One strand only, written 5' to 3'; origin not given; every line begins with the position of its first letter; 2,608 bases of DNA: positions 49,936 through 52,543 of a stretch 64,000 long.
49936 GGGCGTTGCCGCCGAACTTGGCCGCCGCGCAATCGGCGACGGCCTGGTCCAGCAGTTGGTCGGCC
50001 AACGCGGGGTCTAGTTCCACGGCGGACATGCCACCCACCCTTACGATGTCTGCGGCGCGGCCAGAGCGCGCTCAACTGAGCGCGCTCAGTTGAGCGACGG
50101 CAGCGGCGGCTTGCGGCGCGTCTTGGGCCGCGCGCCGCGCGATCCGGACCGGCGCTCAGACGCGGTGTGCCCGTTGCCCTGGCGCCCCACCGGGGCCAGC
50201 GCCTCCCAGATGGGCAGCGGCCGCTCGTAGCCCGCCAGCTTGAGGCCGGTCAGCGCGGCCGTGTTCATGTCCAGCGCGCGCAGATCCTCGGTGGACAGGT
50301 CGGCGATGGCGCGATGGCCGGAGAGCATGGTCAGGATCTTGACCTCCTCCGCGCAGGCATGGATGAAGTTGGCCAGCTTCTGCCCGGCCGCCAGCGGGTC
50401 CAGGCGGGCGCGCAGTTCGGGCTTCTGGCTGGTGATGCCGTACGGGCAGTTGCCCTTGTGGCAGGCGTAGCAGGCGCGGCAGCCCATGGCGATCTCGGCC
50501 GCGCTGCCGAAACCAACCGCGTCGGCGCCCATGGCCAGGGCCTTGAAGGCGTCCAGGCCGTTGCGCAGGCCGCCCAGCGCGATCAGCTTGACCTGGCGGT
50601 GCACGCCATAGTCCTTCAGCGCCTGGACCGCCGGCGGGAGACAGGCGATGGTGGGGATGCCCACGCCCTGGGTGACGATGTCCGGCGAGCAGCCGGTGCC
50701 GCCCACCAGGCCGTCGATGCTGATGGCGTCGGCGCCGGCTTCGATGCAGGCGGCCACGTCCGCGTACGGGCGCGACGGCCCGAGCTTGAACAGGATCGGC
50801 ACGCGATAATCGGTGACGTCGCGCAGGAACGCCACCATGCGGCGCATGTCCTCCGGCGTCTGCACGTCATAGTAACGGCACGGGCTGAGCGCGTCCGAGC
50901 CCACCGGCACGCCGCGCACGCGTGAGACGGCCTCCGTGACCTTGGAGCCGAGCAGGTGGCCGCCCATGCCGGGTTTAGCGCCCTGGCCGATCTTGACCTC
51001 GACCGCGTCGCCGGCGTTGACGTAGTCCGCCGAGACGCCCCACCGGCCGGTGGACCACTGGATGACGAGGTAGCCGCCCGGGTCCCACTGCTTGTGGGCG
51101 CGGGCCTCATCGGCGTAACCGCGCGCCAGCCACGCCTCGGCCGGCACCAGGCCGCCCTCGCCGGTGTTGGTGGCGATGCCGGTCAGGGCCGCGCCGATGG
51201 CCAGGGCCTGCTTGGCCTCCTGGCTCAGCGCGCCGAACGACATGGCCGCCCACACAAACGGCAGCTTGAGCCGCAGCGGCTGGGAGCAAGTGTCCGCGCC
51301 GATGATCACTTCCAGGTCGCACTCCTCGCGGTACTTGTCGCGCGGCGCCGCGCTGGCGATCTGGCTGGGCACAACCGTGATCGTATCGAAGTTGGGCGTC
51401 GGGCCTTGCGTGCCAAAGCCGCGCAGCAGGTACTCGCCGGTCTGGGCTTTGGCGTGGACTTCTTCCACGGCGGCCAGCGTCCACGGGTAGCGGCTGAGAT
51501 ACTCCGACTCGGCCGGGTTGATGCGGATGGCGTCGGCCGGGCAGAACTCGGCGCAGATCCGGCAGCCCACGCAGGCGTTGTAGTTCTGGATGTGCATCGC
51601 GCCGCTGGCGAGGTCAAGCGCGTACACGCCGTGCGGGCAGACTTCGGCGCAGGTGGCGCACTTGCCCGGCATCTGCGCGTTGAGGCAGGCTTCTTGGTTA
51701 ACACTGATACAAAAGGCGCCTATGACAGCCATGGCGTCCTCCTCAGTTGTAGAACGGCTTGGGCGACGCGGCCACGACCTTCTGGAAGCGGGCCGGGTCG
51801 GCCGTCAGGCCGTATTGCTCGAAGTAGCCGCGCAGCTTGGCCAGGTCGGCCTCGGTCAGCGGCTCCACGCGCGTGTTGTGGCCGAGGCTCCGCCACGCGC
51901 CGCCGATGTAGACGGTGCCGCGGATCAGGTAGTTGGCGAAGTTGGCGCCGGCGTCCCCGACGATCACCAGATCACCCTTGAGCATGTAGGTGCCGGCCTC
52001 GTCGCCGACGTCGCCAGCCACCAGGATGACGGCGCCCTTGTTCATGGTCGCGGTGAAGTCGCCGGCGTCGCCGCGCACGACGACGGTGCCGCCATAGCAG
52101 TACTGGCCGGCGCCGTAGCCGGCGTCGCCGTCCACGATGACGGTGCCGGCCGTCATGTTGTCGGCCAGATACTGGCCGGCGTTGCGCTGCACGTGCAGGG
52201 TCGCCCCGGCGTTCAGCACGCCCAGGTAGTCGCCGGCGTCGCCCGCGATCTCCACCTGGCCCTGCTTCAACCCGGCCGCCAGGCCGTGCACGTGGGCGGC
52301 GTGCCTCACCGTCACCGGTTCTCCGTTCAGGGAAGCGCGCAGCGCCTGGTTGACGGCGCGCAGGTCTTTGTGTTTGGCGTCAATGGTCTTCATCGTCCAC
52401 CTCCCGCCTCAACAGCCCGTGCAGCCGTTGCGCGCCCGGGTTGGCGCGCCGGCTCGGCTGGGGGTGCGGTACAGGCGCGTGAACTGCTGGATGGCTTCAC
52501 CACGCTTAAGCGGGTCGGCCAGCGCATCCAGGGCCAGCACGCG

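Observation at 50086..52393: GltS synthase-half genes with no amidotransferase or GltD, next to glutamate/glutamine genes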

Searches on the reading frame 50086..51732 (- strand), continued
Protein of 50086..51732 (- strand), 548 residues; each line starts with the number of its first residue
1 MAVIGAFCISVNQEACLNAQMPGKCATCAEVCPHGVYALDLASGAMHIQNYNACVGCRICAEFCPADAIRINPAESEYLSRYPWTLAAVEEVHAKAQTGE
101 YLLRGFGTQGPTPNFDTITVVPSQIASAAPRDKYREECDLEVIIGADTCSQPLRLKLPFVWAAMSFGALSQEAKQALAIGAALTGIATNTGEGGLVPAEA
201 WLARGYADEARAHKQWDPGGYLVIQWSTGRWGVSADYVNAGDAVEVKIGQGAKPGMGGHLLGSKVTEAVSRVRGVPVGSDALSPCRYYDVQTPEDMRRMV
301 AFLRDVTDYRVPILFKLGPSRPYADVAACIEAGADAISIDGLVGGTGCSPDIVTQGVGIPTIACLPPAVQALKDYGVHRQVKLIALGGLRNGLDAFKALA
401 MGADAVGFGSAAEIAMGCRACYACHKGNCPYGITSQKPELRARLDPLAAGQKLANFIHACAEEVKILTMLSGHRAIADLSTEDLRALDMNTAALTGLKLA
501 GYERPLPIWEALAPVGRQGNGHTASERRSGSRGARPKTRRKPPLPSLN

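Call 77: find_encoding_contigs(protein=P0364, flank=7000, max_places=1)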
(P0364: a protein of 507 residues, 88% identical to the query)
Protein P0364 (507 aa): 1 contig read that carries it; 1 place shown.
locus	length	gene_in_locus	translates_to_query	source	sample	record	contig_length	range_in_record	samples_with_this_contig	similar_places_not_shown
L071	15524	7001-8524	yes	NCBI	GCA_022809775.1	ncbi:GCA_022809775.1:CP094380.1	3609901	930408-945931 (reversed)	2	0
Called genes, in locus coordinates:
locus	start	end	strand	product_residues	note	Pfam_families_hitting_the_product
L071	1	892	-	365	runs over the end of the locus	PF01551:Peptidase_M23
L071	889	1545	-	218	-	PF00730:HhH-GPD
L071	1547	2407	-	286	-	PF06325:PrmA, PF13489:Methyltransf_23 (weak), PF05175:MTS (weak), PF08241:Methyltransf_11 (weak), PF08242:Methyltransf_12 (weak), PF13649:Methyltransf_25, PF13847:Methyltransf_31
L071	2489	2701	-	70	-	-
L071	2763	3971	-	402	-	PF00202:Aminotran_3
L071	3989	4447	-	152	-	PF00692:dUTPase, PF22769:DCD (weak)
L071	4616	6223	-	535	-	PF00474:SSF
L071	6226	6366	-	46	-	PF28215:Symport_access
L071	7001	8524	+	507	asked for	PF13237:Fer4_10, PF14697:Fer4_21 (weak), PF12838:Fer4_7, PF13187:Fer4_9 (weak), PF00037:Fer4 (weak), PF01645:Glu_synthase, PF00478:IMPDH (weak), PF04898:Glu_syn_central (weak), +4 more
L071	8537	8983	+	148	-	PF12797:Fer4_2 (faint), PF14697:Fer4_21 (faint), PF13187:Fer4_9 (faint), PF13237:Fer4_10 (weak), PF13247:Fer4_11, PF12838:Fer4_7 (weak), PF00037:Fer4, PF12837:Fer4_6 (weak)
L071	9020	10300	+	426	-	PF03486:HI0933_like (faint), PF07992:Pyr_redox_2, PF01593:Amino_oxidase (faint), PF13738:Pyr_redox_3 (weak), PF00070:Pyr_redox, PF18267:Rubredoxin_C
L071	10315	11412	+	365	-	PF00310:GATase_2, PF13522:GATase_6 (weak), PF13537:GATase_7 (faint)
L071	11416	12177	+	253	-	PF01493:GXGXG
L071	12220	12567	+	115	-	PF02699:YajC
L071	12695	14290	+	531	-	PF21760:SecD_1st, PF22599:SecDF_P1_head, PF00873:ACR_tran (weak), PF02355:SecD_SecF_C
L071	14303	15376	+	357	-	PF07549:Sec_GG (weak), PF02355:SecD_SecF_C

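Call 78: find_encoding_contigs(protein=P0478, flank=7000, max_places=1)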
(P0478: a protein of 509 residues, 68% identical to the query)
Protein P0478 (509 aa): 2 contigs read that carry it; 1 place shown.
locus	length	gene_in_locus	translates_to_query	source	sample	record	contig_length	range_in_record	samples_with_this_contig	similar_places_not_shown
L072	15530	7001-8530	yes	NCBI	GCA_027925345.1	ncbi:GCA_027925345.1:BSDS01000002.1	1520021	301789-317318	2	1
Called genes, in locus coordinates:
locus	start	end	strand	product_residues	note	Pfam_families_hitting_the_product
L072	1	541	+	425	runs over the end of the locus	PF00512:HisKA, PF02518:HATPase_c, PF00072:Response_reg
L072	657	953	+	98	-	PF01985:CRS1_YhbY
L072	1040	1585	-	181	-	PF12779:WXXGXW (weak)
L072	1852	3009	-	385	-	PF01966:HD, PF13286:HD_assoc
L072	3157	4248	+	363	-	PF01116:F_bP_aldolase, PF08013:GatZ_KbaZ-like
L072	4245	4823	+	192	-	PF03602:Cons_hypoth95, PF05175:MTS (weak)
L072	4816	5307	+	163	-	PF01467:CTP_transf_like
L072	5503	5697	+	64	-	PF08984:DUF1858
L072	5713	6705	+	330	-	PF18672:PilZN1, PF07238:PilZ (weak)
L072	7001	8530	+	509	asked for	PF14697:Fer4_21 (weak), PF12838:Fer4_7 (weak), PF13187:Fer4_9 (weak), PF00037:Fer4 (weak), PF01645:Glu_synthase, PF00478:IMPDH (weak), PF04898:Glu_syn_central, PF01070:FMN_dh (weak), +2 more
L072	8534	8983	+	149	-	PF12797:Fer4_2 (faint), PF14697:Fer4_21 (faint), PF13247:Fer4_11, PF12838:Fer4_7 (weak), PF00037:Fer4, PF12837:Fer4_6 (weak), PF13237:Fer4_10 (weak), PF13187:Fer4_9 (weak), +2 more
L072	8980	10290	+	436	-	PF07992:Pyr_redox_2, PF01593:Amino_oxidase (faint), PF01266:DAO (faint), PF03486:HI0933_like (faint), PF00070:Pyr_redox, PF13738:Pyr_redox_3 (weak), PF18267:Rubredoxin_C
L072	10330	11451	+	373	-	PF00310:GATase_2 (weak), PF13537:GATase_7 (faint), PF13522:GATase_6 (weak)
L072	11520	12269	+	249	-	PF01493:GXGXG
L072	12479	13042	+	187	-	PF05951:Peptidase_M15_2, PF08291:Peptidase_M15_3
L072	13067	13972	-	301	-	PF00574:CLP_protease (weak), PF25145:NfeD1b_N (faint), PF01343:Peptidase_S49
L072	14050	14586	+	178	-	PF00149:Metallophos (weak), PF12850:Metallophos_2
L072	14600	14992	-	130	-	-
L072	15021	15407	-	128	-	PF00072:Response_reg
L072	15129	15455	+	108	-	-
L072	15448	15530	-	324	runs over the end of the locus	PF04392:ABC_sub_bind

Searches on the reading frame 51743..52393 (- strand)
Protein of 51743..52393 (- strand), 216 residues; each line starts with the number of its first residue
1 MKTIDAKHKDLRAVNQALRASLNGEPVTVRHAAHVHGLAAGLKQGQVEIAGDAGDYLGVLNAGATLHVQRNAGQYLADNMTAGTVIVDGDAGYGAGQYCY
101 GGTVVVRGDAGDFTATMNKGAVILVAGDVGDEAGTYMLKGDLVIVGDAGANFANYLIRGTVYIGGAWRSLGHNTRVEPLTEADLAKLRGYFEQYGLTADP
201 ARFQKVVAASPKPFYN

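Call 5: search_protein_families(library=pfam, proteins=[window:51743-52393:-], max_evalue=0.001)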
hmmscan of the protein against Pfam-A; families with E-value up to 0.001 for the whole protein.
window:51743-52393:- (216 aa): 1 family
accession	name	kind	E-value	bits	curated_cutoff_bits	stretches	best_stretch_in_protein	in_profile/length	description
PF01493.24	GXGXG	-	2.4e-16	60.3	32.5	1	38-164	23-163/190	GXGXG motif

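Call 34: search_protein_families(library=ncbifam, proteins=[window:51743-52393:-], max_evalue=0.001)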
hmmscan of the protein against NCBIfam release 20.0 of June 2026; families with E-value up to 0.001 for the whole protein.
window:51743-52393:- (216 aa): 3 families
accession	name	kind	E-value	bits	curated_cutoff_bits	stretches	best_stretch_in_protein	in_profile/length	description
TIGR03122.1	one_C_dehyd_C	equivalog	6e-20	71.6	130.65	2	35-118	135-218/260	formylmethanofuran dehydrogenase subunit C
NF042910.1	FMH_DH_FwdC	exception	6.5e-13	48.3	340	1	38-152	94-215/271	tungsten-dependent formylmethanofuran dehydrogenase subunit FwdC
NF008730.0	PRK11750.1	equivalog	2.6e-10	38.3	1047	1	46-168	1291-1405/1490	glutamate synthase large subunit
